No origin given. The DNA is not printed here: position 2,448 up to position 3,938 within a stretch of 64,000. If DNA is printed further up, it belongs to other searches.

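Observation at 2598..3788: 396-aa orphan protein occupying the hsdS-hsdR gap of the dead R-M locus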

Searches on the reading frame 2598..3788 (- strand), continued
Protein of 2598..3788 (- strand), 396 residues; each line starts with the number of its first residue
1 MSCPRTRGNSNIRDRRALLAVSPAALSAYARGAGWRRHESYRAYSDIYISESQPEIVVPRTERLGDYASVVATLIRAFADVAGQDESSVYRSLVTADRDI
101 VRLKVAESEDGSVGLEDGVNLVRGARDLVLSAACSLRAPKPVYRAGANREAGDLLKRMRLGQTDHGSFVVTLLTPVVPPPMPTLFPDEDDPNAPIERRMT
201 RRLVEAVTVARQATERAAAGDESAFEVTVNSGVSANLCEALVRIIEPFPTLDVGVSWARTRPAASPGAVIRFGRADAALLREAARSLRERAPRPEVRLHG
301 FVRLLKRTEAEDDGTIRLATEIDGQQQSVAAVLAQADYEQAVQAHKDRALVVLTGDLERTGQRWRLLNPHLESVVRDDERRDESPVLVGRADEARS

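Call 45: fold_search(model_id=the predicted structure, library=pdb)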
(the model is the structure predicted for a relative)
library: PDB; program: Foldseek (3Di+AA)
matches with E <= 10: 1016; with E <= 0.001: 0
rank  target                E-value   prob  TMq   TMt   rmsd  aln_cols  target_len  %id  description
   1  9mj5_B                2.4e-02  0.99  0.15  0.25   4.6        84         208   13  Catalytic domain of human DNA polymerase alpha in complex with DNA and RPA (released 2025-02-19)
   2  5kpe_MODEL_1_A        2.4e-02  0.47  0.08  0.23  16.4       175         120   13  Solution NMR Structure of Denovo Beta Sheet Design Protein, Northeast Structural Genomics Consortium (NESG) Ta (released 2016-09-21)
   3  5u35_B                3.5e-02  0.18  0.08  0.19  19.5       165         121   13  Crystal structure of a de novo designed protein with curved beta-sheet (released 2017-01-25)
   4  1gm5_A                3.7e-02  1.00  0.17  0.10   4.4        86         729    9  Structure of RecG bound to three-way DNA junction (released 2001-10-03)
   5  9e3j_C                3.9e-02  0.98  0.15  0.42   5.6       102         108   13  Cryo EM structure of pertussis toxin in complex with neutralizing Fab PERT-171 (released 2025-10-29)
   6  3eiv_D                4.3e-02  0.99  0.16  0.48  12.1       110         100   11  Crystal Structure of Single-stranded DNA-binding protein from Streptomyces coelicolor (released 2009-09-08)
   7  3koj_A                4.3e-02  0.99  0.16  0.51   4.0        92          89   18  Crystal structure of the SSB domain of Q5N255_SYNP6 protein from Synechococcus sp. Northeast Structural Genomics Conso (released 2009-11-24)
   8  4gn5_A                4.3e-02  0.96  0.15  0.39   6.2       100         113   16  OBody AM3L15 bound to hen egg-white lysozyme (released 2013-08-21)
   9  3afq_C                4.6e-02  0.99  0.17  0.49  10.9       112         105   12  Crystal structure of the single-stranded DNA binding protein from Mycobacterium leprae (Form II) (released 2010-10-06)
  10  4gla_D                4.6e-02  0.97  0.15  0.47   5.5        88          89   19  OBody NL8 bound to hen egg-white lysozyme (released 2013-08-14)
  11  3f1z_G                5.1e-02  1.00  0.19  0.49   4.3        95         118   14  Crystal structure of putative nucleic acid-binding lipoprotein (YP_001337197.1) from Klebsiella pneumoniae subsp. pneu (released 2008-11-18)
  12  2hql_C                5.4e-02  0.98  0.15  0.48   4.6        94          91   14  Crystal structure of a small single-stranded DNA binding protein from Mycoplasma pneumoniae (released 2007-05-01)
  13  2hql_A                5.4e-02  0.98  0.17  0.48   8.2       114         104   10  Crystal structure of a small single-stranded DNA binding protein from Mycoplasma pneumoniae (released 2007-05-01)
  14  4gn3_J                5.4e-02  0.97  0.15  0.42   5.8        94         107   15  OBody AM1L10 bound to hen egg-white lysozyme (released 2013-08-21)
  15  3rn5_D                5.6e-02  0.72  0.16  0.29  12.1       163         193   13  Structural basis of cytosolic DNA recognition by innate immune receptors (released 2012-04-25)
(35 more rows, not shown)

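Call 48: fold_search(model_id=the predicted structure, library=viral)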
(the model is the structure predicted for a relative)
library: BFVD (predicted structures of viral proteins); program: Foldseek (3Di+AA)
matches with E <= 10: 974; with E <= 0.001: 4
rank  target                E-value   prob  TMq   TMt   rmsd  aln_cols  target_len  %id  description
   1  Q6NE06                7.0e-21  1.00  0.59  0.59  10.0       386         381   16  Uncharacterized protein [Leptospira phage LE1]
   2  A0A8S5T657            2.8e-08  1.00  0.34  0.45  10.7       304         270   12  Uncharacterized protein [Myoviridae sp. ctLIM9]
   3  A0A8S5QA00            3.5e-07  1.00  0.33  0.34  15.7       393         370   10  DUF6575 domain-containing protein [Siphoviridae sp. ctoic9]
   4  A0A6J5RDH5            7.2e-04  0.80  0.15  0.14  21.8       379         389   13  Uncharacterized protein [uncultured Caudovirales phage]
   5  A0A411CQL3            1.5e-03  0.96  0.16  0.21  15.1       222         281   15  SsDNA binding protein [Arthrobacter phage Sonali]
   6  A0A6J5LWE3            2.5e-03  0.96  0.16  0.27  14.9       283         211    9  Uncharacterized protein [uncultured Caudovirales phage]
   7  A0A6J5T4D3            3.2e-03  0.54  0.15  0.14  20.3       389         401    9  Uncharacterized protein [uncultured Caudovirales phage]
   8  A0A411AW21            3.8e-03  1.00  0.18  0.26  16.3       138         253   14  Uncharacterized protein [Pantoea phage vB_PagM_LIET2]
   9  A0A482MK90            9.9e-03  1.00  0.19  0.67   1.5        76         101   13  Uncharacterized protein [Nodularia phage vB_NspS-kac65v162]
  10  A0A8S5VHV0            9.9e-03  1.00  0.19  0.15   4.0        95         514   17  Putative nucleic acid-binding lipoprotein.1, putative nucleic acid-binding lipoprotein [Siphoviridae sp. ctNxi14]
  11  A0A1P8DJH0            1.4e-02  1.00  0.18  0.39  14.4       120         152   12  (no name in the UniProt tables at hand)
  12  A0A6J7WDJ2            1.4e-02  0.41  0.14  0.21  16.9       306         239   11  Uncharacterized protein [uncultured Caudovirales phage]
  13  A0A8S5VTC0            1.7e-02  1.00  0.17  0.06   4.1        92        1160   20  (no name in the UniProt tables at hand)
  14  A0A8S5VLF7            2.0e-02  1.00  0.17  0.07   4.5        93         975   19  (no name in the UniProt tables at hand)
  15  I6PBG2                2.1e-02  1.00  0.17  0.33   6.5        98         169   11  (no name in the UniProt tables at hand)
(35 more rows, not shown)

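Call 49: search_solved_structures(query=L001:7501-7998:+, max_evalue=1, show_alignments=2)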
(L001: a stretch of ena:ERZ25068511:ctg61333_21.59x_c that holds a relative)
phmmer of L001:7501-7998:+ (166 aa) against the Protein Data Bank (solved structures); distinct sequences matched with E-value up to 1: 2.
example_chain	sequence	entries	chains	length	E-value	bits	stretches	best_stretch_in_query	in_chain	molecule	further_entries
9fh8_A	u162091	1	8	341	0.00079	22.3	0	72-106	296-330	Centrosomal protein 192 (CEP192)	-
7onc_A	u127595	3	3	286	0.0011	21.8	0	128-153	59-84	SAKe6BE | S6BE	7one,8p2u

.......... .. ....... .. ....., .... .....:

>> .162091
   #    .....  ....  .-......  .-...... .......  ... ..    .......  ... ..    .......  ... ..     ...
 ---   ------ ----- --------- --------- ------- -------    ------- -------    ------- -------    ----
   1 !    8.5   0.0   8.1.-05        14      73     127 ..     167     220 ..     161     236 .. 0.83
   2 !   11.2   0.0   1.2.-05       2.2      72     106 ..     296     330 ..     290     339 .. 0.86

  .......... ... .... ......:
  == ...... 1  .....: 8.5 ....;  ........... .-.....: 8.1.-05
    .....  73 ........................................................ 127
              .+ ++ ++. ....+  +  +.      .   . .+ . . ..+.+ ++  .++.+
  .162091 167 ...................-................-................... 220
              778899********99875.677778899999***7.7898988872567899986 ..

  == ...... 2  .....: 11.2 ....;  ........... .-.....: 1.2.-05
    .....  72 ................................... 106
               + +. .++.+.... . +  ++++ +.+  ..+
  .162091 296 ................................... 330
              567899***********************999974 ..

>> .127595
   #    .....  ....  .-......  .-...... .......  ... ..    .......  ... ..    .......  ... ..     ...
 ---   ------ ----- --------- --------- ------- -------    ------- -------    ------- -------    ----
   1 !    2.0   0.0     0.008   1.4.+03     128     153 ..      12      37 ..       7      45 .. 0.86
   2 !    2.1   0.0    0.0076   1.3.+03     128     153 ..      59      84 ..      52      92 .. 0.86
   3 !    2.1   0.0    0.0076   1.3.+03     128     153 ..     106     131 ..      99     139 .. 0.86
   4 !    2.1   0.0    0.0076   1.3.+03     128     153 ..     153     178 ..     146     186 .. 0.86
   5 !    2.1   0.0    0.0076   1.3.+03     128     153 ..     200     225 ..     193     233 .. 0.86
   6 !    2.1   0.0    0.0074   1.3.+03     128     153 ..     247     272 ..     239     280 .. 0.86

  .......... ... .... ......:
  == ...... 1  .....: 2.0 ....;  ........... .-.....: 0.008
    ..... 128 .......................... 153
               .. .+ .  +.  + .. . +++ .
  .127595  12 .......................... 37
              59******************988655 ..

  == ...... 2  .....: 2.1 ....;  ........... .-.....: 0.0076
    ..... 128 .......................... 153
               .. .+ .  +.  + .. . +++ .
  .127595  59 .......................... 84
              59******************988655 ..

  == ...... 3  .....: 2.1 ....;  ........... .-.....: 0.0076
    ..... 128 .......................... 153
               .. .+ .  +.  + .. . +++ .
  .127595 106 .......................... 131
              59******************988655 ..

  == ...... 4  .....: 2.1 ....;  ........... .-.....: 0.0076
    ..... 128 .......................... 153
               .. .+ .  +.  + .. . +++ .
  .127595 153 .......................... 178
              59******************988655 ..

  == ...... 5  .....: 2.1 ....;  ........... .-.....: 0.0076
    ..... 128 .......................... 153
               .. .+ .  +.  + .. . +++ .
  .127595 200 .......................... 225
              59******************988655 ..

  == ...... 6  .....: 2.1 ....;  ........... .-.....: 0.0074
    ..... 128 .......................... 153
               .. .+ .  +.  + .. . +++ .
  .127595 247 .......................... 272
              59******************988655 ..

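Call 50: search_protein_families(library=pfam, proteins=[L001:7501-7998:+, P0123, P0169, P0259], max_evalue=0.01)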
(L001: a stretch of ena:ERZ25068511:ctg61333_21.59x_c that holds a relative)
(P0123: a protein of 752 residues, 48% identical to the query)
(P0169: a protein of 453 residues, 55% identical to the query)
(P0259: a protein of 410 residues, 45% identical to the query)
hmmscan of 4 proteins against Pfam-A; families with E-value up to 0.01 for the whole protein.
L001:7501-7998:+ (166 aa): 1 family
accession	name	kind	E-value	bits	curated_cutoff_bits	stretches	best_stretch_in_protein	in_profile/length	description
PF14280.11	DUF4365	-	8.3e-19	68.5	24.3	1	15-159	3-137/139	Domain of unknown function (DUF4365)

P0123 (752 aa): 13 families
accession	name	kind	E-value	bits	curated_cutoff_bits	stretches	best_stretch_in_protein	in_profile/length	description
PF13424.12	TPR_12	-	6.2e-21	74.8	30.1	2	498-568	4-76/77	Tetratricopeptide repeat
PF00515.34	TPR_1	-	2.7e-14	52.7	27.8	0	410-438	2-30/34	Tetratricopeptide repeat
PF07719.23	TPR_2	-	5.1e-14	51.6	27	1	497-527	1-31/34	Tetratricopeptide repeat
PF13374.12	TPR_10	-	4.2e-11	42.9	27.5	1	542-566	7-31/42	Tetratricopeptide repeat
PF17874.7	TPR_MalT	-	9.2e-11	42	45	2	546-725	49-228/336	MalT-like TPR region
PF13181.12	TPR_8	-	4e-09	36.4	25.7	0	456-484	3-31/34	Tetratricopeptide repeat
PF13176.12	TPR_7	-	5.5e-07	29.6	27.9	0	499-533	1-35/36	Tetratricopeptide repeat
PF13414.12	TPR_11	-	3.2e-06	27.1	26.8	0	592-609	8-25/42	TPR repeat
PF14938.12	SNAP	-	1.2e-05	25.4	25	1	510-639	48-176/282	Soluble NSF attachment protein, SNAP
PF13428.12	TPR_14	-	0.00059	20.7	23.5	0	544-569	8-33/44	Tetratricopeptide repeat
PF13431.12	TPR_17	-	0.0019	18.8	24.4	0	449-474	8-33/34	Tetratricopeptide repeat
PF10516.15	SHNi-TPR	-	0.0034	17.3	21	0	582-611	5-34/38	SHNi-TPR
PF12862.13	ANAPC5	-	0.0054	17.2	23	0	498-533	39-74/91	Anaphase-promoting complex subunit 5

P0169 (453 aa): 9 families
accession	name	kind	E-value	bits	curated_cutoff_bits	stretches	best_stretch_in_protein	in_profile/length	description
PF00515.34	TPR_1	-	1.3e-25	88.5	27.8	4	364-397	1-34/34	Tetratricopeptide repeat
PF13414.12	TPR_11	-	1.7e-25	88.9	26.8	3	308-339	6-37/42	TPR repeat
PF13181.12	TPR_8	-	3.9e-21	73.8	25.7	3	364-396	1-33/34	Tetratricopeptide repeat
PF07719.23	TPR_2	-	1.3e-15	56.6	27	2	398-428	1-31/34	Tetratricopeptide repeat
PF13432.12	TPR_16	-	1.5e-12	48.1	32.7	2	370-425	3-58/65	Tetratricopeptide repeat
PF13431.12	TPR_17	-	3.6e-12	46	24.4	1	319-351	2-34/34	Tetratricopeptide repeat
PF13371.12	TPR_9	-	3.2e-11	43.5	35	2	310-360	9-59/73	Tetratricopeptide repeat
PF13424.12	TPR_12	-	9.4e-07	29.4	30.1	1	330-394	3-75/77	Tetratricopeptide repeat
PF10516.15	SHNi-TPR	-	0.006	16.5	21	0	345-360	16-31/38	SHNi-TPR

P0259 (410 aa): 1 family
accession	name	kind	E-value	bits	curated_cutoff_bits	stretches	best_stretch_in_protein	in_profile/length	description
PF14280.11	DUF4365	-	7.8e-11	42.6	24.3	1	9-97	65-137/139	Domain of unknown function (DUF4365)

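Call 53: search_protein_families(library=padloc, proteins=[L071:4725-5492:+, L071:4279-4725:+, L071:5492-5989:+, L071:7192-8958:+], max_evalue=0.00001)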
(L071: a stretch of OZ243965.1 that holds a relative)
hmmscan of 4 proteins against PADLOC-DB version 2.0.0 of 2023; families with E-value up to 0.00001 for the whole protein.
L071:4725-5492:+ (256 aa): 2 families
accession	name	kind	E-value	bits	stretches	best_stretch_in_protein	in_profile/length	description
PDLC04539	PDC-M24B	-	1.1e-104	347.5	1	5-256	4-255/255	-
PDLC04540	PDC-M24B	-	3.8e-21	73.8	1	24-255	20-254/256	-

L071:4279-4725:+ (149 aa): 4 families
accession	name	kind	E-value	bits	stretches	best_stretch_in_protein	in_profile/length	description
PDLC04538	PDC-M24A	-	1.7e-56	188.6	1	5-148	2-145/146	-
PDLC04536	PDC-M24A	-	7.9e-23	79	1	1-142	1-140/148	-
PDLC04533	PDC-M24A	-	1.6e-09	35.9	1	70-132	68-128/151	-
PDLC04537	PDC-M24A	-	8.1e-09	33.6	0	6-90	2-86/166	-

L071:5492-5989:+ (166 aa): 25 families
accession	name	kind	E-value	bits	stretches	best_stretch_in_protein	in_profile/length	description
PDLC04278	PDC-M02A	-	5.9e-57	190.3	1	6-164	3-165/167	-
PDLC04297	PDC-M02A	-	1.1e-51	172.9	1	10-164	5-163/165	-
PDLC04290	PDC-M02A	-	2e-34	116.7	1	6-163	2-166/170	-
PDLC04291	PDC-M02A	-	1.2e-33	114.5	1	5-163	9-173/176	-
PDLC04276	PDC-M02A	-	1.1e-32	111.2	1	8-164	21-182/184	-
PDLC04277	PDC-M02A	-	1.3e-32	111.2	1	18-162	14-165/169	-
PDLC04295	PDC-M02A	-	7.8e-32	108.6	1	8-159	47-196/203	-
PDLC04287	PDC-M02A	-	2.7e-31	106.8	1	6-160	4-169/182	-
PDLC04282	PDC-M02A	-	2e-30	103.8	1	6-163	16-178/182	-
PDLC04273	PDC-M02A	-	2.5e-29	100.6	1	8-159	6-162/172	-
PDLC04292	PDC-M02A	-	8.8e-28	95.3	1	18-162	13-165/169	-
PDLC04279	PDC-M02A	-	8.8e-26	89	1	13-165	16-178/179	-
PDLC04284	PDC-M02A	-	7.5e-23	79.1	1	18-160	31-180/188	-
PDLC04275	PDC-M02A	-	7.9e-22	76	1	11-164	8-165/172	-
PDLC04280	PDC-M02A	-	2.4e-21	74.2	1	6-159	15-174/182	-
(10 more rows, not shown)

L071:7192-8958:+ (589 aa): 81 families (the best 25 are shown)
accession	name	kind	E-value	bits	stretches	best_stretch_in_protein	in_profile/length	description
PDLC03878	NsnB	-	1.3e-22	79.1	2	1-46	1-46/345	-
PDLC02979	AriA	-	1.5e-22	78.9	2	1-43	1-45/373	-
PDLC02980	AriA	-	1.3e-20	72.6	1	224-318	220-303/304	-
PDLC04135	mad3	-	9.2e-18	62.9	2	235-358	246-369/374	mads_3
PDLC00067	GajA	-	4.7e-15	53.1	1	2-43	5-46/604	AAA ATPase domain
PDLC00070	GajA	-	1.4e-14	51.7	1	2-43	3-44/596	AAA ATPase domain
PDLC04611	PDC-M38A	-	2.6e-14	51.5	1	1-45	1-46/383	-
PDLC02981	AriAB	-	2.6e-14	50.9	1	270-456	328-521/694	-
PDLC00093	GajA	-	4.4e-14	50.1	1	2-43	3-45/736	AAA ATPase domain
PDLC00094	GajA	-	6e-14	49.4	1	1-43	2-44/569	AAA ATPase domain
PDLC00075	GajA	-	1e-13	48.7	1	257-388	252-381/536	AAA ATPase domain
PDLC02358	Old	-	3.6e-13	47.2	1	2-43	4-45/578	Old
PDLC00271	PtuA1|PtuA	-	8.7e-13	46.6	1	2-44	3-46/421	AAA ATPase domain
PDLC04180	HEC-01A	-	9.5e-13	46.1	1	2-41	3-42/382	-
PDLC04608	PDC-M38A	-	1.8e-12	45.7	0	249-314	247-312/367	-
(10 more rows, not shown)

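Call 54: search_protein_families(library=pfam, proteins=[L071:4725-5492:+, L071:7192-8958:+], max_evalue=0.001)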
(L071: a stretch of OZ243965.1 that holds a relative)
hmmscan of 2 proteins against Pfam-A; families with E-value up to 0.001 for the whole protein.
L071:4725-5492:+ (256 aa): 2 families
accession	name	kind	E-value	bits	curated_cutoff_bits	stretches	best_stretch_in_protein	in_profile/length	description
PF08862.16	DUF1829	-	4.9e-31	107.5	22.2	1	161-247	1-87/87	Domain of unknown function DUF1829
PF08861.15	DUF1828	-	3.2e-27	95.1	22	1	33-123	1-91/91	Domain of unknown function DUF1828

L071:7192-8958:+ (589 aa): 4 families
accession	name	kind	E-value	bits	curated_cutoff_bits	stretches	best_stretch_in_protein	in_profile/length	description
PF13175.12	AAA_15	-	2.2e-19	70.8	32.1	2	1-42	1-44/374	AAA ATPase domain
PF13304.12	AAA_21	-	1.1e-18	68.8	27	1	237-318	221-303/304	AAA domain, putative AbiEii toxin, Type IV TA system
PF02463.25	SMC_N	-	5.7e-11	42.7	40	2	250-321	136-205/220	RecF/RecN/SMC N terminal domain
PF13476.12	AAA_23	-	7.4e-09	37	27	1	4-56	1-55/201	AAA domain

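Call 62: search_dna_similar(query=P0001, collection=phages, mode=protein, max_evalue=0.001)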
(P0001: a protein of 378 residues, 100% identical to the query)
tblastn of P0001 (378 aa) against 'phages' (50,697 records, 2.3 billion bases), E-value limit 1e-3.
No match.

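Call 63: search_dna_similar(query=P0001, collection=plasmids, mode=protein, max_evalue=0.001)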
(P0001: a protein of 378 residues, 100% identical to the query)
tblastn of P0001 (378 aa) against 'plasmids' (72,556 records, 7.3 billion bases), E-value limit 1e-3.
Records with a match: 11; places in all: 11; records where one place covers at least 80% of the query: 8.
Best place of each record, by identity: <60% 11.
By first word of the organism name: Entomospira 2; Paenarthrobacter 2; Caballeronia 2; Tistrella 1; Gluconobacter 1; Methylobacterium 1; Pigmentibacter 1; Phaeobacter 1.
By predicted mobility (MOB-suite, as given by PLSDB): non-mobilizable 7; conjugative 2; mobilizable 2.
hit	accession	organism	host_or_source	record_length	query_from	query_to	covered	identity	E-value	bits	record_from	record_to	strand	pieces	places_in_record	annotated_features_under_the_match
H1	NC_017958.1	Tistrella mobilis KA081020-065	-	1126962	2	373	98%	47.0%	2e-78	269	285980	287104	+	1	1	record has no annotation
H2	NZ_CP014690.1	Gluconobacter albidus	water kefir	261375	2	366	97%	41.2%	2e-62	223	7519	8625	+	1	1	hypothetical protein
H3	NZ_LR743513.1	Methylobacterium bullatum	-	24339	5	361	94%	29.0%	2e-27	121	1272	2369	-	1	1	hypothetical protein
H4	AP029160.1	Pigmentibacter ruber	Homo sapiens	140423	3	351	92%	26.7%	4e-25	114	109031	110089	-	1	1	hypothetical protein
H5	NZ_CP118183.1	Entomospira culicis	Culex pipiens,cell culture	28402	2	350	92%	23.9%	1e-12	77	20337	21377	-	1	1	hypothetical protein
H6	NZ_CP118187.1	Entomospira culicis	Culex pipiens,cell culture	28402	2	350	92%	23.9%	1e-12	77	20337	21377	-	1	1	hypothetical protein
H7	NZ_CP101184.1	Paenarthrobacter ureafaciens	mixed culture,soil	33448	24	348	86%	22.3%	4e-9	66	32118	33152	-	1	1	hypothetical protein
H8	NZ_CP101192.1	Paenarthrobacter ureafaciens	mixed culture,soil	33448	24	348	86%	22.3%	4e-9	66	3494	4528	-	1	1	hypothetical protein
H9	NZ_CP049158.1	Caballeronia sp. SBC1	whole organism,soil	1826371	3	242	63%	26.9%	5e-5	53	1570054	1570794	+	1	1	none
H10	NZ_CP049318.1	Caballeronia sp. SBC2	whole organism,soil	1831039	3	242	63%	26.9%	5e-5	53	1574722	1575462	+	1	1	none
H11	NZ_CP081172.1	Phaeobacter inhibens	-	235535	3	247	65%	23.2%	2e-10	70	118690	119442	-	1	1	hypothetical protein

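Call 64: get_annotated_region(hit=H2, flank=6000)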
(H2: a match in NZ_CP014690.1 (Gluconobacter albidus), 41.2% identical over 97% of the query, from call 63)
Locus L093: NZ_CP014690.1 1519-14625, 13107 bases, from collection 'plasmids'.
description: Gluconobacter albidus strain TMW2.1191 plasmid pGS1191_1, complete sequence
organism: Gluconobacter albidus (NCBI taxid 318683)
taxonomy: Bacteria; Pseudomonadota; Alphaproteobacteria; Rhodospirillales; Acetobacteraceae; Gluconobacter; Gluconobacter albidus
host: -; source: water kefir; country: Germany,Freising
typing (MOB-suite, as given by PLSDB): conjugative; relaxase MOBF; mating-pair formation MPF_I
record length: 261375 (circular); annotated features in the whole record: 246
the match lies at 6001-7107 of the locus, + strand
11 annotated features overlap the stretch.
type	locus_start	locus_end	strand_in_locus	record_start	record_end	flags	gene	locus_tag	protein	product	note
CDS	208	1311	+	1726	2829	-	-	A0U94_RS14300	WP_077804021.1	Fic family protein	-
CDS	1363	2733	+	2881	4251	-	-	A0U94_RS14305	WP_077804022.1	hypothetical protein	-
CDS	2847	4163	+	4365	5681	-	-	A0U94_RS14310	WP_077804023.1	glycosyl hydrolase family 28 protein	GO:0005975 - carbohydrate metabolic process [Evidence IEA]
CDS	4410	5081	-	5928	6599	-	-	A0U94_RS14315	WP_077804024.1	hypothetical protein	-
CDS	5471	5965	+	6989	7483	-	-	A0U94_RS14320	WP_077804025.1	DUF4365 domain-containing protein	-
CDS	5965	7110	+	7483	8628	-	-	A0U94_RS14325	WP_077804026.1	hypothetical protein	-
CDS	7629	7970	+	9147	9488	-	-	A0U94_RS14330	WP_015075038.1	type II toxin-antitoxin system RelE/ParE family toxin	-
CDS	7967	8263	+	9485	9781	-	-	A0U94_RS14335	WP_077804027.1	helix-turn-helix domain-containing protein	-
CDS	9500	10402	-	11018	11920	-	-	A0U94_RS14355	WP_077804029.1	LysR family transcriptional regulator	-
CDS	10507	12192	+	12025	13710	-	-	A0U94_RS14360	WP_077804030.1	thiamine pyrophosphate-binding protein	-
CDS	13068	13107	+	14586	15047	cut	-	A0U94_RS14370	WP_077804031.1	lipocalin-like domain-containing protein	-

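Call 65: get_annotated_region(hit=H4, flank=5000)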
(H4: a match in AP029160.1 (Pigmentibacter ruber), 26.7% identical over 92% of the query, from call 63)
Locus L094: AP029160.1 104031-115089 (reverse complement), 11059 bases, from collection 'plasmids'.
description: Pigmentibacter ruber GTC16762 plasmid pGTC16762-1 DNA, complete sequence
organism: Pigmentibacter ruber (NCBI taxid 2683196)
taxonomy: Bacteria; Bdellovibrionota; Oligoflexia; Silvanigrellales; Silvanigrellaceae; Pigmentibacter; Pigmentibacter ruber
host: -; source: Homo sapiens; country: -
typing (MOB-suite, as given by PLSDB): non-mobilizable
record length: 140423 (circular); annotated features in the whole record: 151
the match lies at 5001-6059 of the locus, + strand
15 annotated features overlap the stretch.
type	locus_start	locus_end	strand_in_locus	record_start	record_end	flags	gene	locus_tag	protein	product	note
CDS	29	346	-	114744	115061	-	-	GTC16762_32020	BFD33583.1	hypothetical protein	-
CDS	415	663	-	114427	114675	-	-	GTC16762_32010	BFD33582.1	hypothetical protein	-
CDS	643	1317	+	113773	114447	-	-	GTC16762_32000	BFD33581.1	IS6 family transposase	-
CDS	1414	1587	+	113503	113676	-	-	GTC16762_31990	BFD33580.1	hypothetical protein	-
CDS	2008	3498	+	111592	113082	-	-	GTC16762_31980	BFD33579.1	hypothetical protein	-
CDS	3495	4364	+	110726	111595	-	-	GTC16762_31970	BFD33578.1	ABC transporter substrate-binding protein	-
CDS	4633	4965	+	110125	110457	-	-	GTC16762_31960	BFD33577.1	hypothetical protein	-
CDS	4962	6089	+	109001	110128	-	-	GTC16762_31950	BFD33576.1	hypothetical protein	-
CDS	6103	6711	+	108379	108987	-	-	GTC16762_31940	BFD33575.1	hypothetical protein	-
CDS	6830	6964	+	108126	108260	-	-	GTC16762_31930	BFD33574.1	hypothetical protein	-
CDS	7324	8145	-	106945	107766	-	-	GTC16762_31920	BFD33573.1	amino acid ABC transporter substrate-binding protein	-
CDS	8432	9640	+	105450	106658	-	-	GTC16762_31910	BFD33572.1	hypothetical protein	-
CDS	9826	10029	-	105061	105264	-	-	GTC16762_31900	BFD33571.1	hypothetical protein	-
CDS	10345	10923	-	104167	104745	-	-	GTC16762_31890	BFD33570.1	hypothetical protein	-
CDS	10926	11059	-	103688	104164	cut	-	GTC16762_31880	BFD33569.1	hypothetical protein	-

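Call 77: search_protein_families(library=pfam, proteins=[P0203, P0191, P0241, P0194, P0167, P0148], max_evalue=0.001)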
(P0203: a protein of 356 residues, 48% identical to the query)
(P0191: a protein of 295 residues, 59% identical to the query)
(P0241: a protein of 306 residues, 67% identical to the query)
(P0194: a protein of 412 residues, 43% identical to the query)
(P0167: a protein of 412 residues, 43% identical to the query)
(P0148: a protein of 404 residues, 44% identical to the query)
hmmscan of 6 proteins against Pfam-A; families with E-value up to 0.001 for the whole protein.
P0203 (356 aa): 0 families

P0191 (295 aa): 1 family
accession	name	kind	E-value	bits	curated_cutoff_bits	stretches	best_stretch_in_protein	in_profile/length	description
PF14280.11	DUF4365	-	5.5e-05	23.7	24.3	1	12-87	1-81/139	Domain of unknown function (DUF4365)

P0241 (306 aa): 1 family
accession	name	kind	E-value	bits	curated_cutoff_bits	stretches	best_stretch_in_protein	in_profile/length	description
PF00107.32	ADH_zinc_N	-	2e-10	41.2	31.8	1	3-98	20-111/129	Zinc-binding dehydrogenase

P0194 (412 aa): 0 families

P0167 (412 aa): 0 families

P0148 (404 aa): 0 families
